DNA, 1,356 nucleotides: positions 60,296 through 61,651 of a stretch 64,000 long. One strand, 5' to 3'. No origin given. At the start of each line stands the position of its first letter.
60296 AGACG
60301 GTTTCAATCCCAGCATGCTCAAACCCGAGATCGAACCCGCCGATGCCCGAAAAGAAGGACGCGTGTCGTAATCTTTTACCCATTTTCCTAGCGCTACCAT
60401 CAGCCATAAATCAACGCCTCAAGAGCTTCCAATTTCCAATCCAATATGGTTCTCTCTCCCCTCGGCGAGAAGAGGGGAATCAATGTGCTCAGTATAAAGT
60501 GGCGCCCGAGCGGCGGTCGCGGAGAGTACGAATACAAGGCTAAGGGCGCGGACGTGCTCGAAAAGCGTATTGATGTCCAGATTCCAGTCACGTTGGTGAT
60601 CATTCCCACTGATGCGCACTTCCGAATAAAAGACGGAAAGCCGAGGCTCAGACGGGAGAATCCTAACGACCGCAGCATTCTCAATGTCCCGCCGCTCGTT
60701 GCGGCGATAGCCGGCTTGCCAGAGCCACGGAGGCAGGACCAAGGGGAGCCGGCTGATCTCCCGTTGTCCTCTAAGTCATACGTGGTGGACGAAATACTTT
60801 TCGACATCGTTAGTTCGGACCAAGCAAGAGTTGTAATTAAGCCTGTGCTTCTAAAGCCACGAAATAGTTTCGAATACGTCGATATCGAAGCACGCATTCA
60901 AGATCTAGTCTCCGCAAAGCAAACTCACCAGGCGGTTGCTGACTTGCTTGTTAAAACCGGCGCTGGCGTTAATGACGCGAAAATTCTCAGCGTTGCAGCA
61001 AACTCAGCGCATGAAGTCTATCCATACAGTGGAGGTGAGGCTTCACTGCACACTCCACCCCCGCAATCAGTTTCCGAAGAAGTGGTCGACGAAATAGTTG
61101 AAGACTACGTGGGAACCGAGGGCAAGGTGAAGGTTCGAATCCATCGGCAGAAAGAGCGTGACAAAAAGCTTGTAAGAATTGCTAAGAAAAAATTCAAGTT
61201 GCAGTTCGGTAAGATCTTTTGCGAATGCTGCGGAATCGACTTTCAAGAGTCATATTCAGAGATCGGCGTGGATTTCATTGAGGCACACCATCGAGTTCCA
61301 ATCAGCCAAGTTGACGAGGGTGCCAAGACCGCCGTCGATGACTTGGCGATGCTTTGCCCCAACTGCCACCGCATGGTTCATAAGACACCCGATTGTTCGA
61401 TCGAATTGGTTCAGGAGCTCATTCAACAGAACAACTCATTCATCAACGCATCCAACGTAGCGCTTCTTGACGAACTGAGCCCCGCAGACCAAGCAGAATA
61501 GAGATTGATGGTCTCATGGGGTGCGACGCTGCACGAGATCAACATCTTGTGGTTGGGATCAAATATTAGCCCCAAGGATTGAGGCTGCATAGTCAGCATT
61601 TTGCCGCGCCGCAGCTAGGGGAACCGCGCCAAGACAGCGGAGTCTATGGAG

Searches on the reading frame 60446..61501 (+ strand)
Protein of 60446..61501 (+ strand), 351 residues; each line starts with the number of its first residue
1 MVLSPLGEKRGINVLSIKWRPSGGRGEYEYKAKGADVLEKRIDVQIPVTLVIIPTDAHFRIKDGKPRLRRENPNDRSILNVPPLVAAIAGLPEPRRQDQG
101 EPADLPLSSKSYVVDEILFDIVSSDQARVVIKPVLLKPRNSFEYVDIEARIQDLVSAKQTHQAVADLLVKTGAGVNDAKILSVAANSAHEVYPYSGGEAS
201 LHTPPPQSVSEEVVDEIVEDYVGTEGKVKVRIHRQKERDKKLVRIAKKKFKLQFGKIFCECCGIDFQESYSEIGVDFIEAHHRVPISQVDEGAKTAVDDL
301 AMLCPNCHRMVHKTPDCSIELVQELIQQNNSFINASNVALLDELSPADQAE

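Call 106: search_protein_families(library=pfam, proteins=[window:60446-61501:+], max_evalue=0.01)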
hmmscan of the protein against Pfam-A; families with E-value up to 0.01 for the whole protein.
window:60446-61501:+ (351 aa): 1 family
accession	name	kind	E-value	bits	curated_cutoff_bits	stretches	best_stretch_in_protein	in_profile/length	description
PF01844.29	HNH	-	3e-10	40.5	21.4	1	259-313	1-46/47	HNH endonuclease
